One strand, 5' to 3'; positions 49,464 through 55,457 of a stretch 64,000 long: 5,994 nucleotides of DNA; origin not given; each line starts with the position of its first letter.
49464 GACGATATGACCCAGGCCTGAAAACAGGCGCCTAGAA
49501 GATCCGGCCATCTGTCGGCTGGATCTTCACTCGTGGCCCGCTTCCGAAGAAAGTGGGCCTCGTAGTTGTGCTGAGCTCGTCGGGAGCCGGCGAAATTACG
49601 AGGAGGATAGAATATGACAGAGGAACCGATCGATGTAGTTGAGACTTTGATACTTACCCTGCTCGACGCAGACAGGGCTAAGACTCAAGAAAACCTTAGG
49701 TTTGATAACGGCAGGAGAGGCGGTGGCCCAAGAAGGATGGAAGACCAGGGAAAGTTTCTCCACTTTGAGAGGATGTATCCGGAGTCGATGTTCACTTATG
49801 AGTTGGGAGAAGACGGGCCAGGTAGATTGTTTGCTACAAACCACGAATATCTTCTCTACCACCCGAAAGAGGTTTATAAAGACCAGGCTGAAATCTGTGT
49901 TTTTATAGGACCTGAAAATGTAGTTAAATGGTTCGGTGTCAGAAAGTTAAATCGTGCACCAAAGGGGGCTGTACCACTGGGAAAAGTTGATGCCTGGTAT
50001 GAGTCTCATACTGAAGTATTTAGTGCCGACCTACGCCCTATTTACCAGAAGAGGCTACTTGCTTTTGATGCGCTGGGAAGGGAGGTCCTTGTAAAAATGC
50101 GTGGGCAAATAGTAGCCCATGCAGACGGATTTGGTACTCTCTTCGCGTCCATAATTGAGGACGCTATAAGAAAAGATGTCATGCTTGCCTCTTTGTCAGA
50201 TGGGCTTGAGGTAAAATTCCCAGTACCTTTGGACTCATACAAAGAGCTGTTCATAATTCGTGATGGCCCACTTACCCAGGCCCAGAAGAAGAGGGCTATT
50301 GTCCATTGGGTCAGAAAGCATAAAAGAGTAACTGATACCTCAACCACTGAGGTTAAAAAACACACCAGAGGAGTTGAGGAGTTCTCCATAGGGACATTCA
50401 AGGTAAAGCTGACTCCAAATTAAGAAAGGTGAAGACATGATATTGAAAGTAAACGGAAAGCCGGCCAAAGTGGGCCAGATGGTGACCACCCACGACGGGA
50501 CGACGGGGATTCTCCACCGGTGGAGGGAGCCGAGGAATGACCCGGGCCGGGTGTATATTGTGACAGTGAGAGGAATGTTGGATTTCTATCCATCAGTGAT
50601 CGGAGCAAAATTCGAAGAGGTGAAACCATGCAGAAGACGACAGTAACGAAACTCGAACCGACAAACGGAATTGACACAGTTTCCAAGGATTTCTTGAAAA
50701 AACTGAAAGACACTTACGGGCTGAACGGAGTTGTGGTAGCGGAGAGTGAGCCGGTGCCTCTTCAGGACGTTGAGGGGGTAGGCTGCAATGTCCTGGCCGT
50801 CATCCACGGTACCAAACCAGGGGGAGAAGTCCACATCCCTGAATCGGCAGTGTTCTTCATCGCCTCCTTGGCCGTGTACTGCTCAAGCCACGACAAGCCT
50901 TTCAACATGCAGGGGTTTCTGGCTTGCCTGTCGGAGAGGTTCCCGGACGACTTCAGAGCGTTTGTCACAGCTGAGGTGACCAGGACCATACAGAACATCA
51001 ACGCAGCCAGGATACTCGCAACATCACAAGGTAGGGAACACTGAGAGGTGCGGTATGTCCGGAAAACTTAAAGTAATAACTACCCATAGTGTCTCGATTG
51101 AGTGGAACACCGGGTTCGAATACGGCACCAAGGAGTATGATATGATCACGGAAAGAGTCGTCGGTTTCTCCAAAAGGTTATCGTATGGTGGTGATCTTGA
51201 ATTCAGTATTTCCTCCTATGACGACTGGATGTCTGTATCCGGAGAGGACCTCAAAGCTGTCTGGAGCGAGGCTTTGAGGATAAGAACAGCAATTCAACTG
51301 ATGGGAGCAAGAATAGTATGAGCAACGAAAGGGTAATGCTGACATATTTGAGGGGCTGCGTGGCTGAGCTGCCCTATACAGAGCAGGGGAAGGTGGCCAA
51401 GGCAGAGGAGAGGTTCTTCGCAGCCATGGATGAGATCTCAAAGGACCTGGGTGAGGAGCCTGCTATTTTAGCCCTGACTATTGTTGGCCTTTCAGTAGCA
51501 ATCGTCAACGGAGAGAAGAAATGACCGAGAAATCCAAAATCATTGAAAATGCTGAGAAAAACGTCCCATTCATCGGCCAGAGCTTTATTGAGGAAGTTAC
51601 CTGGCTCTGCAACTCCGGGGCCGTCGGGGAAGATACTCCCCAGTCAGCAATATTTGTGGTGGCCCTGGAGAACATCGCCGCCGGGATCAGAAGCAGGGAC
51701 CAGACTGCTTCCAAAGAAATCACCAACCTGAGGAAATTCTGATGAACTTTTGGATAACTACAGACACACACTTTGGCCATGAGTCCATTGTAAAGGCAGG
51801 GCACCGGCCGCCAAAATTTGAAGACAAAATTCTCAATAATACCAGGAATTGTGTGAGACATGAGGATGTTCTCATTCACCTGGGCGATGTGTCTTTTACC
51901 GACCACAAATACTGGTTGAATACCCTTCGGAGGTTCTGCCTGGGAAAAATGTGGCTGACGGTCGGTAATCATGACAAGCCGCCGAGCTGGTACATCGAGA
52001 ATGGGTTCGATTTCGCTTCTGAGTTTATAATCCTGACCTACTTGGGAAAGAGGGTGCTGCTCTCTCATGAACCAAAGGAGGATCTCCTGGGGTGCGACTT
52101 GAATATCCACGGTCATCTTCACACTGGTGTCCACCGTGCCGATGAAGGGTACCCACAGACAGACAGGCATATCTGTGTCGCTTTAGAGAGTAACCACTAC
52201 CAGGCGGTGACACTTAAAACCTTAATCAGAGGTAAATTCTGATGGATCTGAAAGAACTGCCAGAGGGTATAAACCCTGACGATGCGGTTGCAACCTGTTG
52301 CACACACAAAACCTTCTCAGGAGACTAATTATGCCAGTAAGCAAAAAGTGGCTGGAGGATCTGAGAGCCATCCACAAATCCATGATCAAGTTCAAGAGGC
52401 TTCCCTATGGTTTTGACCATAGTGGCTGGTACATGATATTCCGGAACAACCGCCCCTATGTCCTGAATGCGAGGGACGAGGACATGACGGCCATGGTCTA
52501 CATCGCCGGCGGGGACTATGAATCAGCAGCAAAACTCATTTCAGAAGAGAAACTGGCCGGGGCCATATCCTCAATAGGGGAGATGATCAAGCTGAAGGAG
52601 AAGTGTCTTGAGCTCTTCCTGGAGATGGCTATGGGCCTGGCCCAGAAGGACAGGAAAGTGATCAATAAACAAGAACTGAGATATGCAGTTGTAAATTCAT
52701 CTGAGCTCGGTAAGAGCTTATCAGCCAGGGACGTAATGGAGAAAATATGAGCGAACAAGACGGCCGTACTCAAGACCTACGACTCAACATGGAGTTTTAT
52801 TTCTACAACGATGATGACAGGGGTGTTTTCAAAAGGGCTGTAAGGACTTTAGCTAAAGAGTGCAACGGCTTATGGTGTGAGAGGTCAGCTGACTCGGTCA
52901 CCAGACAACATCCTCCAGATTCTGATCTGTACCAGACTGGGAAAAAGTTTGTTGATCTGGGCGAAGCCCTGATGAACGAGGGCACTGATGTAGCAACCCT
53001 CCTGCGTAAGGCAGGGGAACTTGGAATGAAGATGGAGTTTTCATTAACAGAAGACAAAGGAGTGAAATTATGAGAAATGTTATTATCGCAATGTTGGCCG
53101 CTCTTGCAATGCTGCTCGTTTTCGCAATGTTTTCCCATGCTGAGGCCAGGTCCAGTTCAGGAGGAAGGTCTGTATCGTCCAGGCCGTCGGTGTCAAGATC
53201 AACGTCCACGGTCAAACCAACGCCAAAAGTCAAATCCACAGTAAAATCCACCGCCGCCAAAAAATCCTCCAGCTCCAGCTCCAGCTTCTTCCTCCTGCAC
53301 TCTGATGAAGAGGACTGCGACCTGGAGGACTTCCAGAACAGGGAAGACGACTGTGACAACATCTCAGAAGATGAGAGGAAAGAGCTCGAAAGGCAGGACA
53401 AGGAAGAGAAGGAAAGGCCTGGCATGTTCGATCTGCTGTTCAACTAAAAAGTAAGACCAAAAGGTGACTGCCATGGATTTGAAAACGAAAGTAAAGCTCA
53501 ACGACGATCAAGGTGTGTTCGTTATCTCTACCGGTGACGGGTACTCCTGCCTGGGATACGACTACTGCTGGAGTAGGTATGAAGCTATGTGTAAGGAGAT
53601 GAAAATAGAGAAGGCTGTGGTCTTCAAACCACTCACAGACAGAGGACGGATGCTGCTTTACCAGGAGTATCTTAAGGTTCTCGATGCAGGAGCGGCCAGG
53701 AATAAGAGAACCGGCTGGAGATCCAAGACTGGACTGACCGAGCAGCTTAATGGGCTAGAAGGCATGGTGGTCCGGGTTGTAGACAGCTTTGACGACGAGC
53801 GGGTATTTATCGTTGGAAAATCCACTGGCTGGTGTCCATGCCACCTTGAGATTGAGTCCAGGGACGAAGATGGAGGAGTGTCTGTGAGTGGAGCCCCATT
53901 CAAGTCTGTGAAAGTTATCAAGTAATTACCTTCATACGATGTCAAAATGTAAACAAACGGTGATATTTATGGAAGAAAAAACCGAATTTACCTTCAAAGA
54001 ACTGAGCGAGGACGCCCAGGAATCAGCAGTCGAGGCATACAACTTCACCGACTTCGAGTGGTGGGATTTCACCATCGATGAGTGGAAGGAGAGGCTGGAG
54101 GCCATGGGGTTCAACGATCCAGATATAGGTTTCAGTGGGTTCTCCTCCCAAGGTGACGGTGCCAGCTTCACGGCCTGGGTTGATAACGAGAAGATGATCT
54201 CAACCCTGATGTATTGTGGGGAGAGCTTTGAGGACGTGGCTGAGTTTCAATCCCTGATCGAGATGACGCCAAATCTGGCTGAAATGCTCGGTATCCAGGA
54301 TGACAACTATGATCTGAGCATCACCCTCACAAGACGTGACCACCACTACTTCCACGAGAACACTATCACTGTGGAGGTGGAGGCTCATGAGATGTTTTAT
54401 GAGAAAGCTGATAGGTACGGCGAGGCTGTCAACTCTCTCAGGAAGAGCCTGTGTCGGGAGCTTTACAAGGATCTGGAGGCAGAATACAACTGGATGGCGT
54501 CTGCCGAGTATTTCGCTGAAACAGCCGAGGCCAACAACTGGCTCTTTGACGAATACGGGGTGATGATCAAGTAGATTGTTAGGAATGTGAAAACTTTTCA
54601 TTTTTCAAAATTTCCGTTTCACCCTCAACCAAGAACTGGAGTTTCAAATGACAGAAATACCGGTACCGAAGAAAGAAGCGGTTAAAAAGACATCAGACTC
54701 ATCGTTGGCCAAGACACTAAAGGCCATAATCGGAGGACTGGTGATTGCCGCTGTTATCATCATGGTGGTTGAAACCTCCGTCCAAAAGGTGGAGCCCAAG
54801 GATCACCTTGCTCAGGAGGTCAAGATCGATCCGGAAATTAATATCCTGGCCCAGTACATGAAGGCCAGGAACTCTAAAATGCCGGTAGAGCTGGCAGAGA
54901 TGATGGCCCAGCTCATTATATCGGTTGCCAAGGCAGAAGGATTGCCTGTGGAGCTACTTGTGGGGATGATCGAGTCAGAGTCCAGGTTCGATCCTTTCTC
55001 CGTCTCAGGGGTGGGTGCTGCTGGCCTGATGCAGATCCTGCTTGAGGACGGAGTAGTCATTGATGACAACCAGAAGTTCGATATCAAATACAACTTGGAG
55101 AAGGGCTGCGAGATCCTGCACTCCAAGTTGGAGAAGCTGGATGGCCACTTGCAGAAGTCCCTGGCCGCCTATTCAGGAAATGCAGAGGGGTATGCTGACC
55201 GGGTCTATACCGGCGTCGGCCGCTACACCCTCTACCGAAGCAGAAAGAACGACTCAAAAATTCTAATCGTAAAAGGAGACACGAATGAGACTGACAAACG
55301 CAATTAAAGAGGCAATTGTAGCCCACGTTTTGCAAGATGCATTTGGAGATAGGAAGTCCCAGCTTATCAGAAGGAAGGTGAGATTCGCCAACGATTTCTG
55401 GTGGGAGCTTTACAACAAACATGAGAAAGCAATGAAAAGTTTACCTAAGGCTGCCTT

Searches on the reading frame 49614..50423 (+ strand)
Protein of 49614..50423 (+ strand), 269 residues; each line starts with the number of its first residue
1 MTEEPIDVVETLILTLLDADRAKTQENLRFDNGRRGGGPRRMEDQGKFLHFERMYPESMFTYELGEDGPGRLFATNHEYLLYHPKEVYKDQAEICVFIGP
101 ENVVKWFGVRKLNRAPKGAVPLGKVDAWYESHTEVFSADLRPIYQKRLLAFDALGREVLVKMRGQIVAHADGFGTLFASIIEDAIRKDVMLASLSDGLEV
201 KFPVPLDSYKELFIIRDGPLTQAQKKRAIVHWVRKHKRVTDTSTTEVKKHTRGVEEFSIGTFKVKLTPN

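Call 12: search_protein_families(library=pfam, proteins=[window:49614-50423:+], max_evalue=0.01)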
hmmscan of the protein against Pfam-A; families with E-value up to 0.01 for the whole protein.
window:49614-50423:+ (269 aa): 0 families

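Call 16: search_protein_families(library=phrogs, proteins=[window:49614-50423:+], max_evalue=0.001)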
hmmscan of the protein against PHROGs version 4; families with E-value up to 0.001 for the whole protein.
window:49614-50423:+ (269 aa): 0 families

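Call 45: find_related_loci(query=window:49614-50420:+, collection=viral_contigs, flank=10000)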
Query window:49614-50420:+ (269 aa) in viral_contigs; peptide patterns used: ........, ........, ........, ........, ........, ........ (x = any residue, [..] = any of these).
5 stretches matched a pattern, but none encodes a relative of the query by tblastn (E <= 1e-3).

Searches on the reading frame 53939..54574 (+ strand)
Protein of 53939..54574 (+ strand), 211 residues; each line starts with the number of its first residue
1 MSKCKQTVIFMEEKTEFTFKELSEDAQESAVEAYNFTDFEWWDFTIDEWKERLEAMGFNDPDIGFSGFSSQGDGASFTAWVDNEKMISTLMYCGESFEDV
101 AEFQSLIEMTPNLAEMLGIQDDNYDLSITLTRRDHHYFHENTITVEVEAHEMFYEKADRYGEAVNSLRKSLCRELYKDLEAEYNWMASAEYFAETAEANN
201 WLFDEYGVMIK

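Call 12: search_protein_families(library=pfam, proteins=[window:53939-54574:+], max_evalue=0.01)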
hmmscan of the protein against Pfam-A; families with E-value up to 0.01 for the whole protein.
window:53939-54574:+ (211 aa): 0 families

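Call 16: search_protein_families(library=phrogs, proteins=[window:53939-54574:+], max_evalue=0.001)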
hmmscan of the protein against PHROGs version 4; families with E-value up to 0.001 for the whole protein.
window:53939-54574:+ (211 aa): 1 family
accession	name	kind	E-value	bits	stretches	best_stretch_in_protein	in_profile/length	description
phrog_5162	-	unknown function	3e-33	116.1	1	12-207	5-195/201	-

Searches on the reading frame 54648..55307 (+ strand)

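Call 82: search_protein_families(library=pfam, proteins=[window:54648-55307:+], max_evalue=0.001)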
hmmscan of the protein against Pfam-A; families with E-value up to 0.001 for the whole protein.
window:54648-55307:+ (219 aa): 1 family
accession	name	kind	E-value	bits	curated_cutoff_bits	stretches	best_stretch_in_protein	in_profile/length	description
PF01464.25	SLT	-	1.6e-12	47.4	21.3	1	89-176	2-95/117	Transglycosylase SLT domain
